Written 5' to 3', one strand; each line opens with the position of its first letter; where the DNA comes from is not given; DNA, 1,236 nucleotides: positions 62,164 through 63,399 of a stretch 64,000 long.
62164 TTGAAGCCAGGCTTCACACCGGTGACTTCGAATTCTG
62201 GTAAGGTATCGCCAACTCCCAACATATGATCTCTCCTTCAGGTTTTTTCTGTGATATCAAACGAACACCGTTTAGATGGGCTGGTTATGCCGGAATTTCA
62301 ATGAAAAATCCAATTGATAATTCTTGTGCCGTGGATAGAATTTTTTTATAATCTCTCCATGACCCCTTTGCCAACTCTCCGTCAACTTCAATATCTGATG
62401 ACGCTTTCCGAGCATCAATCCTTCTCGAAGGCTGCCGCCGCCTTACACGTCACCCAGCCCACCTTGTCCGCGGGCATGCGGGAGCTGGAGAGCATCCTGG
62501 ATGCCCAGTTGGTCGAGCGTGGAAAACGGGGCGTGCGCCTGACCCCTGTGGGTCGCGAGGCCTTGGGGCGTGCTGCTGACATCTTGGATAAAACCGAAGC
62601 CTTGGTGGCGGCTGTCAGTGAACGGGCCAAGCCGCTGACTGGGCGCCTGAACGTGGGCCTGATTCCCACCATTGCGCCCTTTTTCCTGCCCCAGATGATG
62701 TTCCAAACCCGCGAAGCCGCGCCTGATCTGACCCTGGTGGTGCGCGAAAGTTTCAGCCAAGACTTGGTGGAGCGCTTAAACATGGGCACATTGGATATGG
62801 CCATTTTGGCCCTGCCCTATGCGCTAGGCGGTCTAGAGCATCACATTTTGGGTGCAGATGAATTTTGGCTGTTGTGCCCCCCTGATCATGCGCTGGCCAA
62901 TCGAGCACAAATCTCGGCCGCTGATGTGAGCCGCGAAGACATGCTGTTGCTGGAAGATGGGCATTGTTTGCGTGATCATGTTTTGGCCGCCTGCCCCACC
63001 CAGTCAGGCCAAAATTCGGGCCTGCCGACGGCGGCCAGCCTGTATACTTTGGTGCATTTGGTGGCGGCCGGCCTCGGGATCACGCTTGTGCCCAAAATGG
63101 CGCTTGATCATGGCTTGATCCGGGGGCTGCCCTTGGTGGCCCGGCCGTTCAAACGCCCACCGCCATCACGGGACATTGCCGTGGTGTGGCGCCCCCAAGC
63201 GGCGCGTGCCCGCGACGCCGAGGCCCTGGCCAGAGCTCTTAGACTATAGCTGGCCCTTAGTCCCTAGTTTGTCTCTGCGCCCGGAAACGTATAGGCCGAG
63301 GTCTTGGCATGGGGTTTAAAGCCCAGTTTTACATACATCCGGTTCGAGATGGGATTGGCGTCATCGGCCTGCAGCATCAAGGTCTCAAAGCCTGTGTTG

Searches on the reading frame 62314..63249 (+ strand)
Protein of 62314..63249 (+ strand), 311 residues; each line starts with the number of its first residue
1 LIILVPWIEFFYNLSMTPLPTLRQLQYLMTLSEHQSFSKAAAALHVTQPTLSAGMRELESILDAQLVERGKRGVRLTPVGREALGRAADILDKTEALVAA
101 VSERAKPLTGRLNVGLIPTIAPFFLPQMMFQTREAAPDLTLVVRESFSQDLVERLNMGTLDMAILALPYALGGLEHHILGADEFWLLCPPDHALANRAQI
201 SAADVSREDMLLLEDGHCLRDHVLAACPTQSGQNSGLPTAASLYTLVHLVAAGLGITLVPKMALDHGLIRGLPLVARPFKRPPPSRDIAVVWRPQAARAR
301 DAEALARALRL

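Call 71: search_protein_families(library=pfam, proteins=[window:62314-63249:+], max_evalue=0.00001)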
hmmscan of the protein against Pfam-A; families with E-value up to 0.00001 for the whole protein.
window:62314-63249:+ (311 aa): 2 families
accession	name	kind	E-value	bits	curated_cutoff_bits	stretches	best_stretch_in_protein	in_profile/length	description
PF03466.25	LysR_substrate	-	1.4e-45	155.7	28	1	107-310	3-205/209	LysR substrate binding domain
PF00126.33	HTH_1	-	1.3e-20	73.5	26.6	1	22-81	1-60/60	Bacterial regulatory helix-turn-helix protein, lysR family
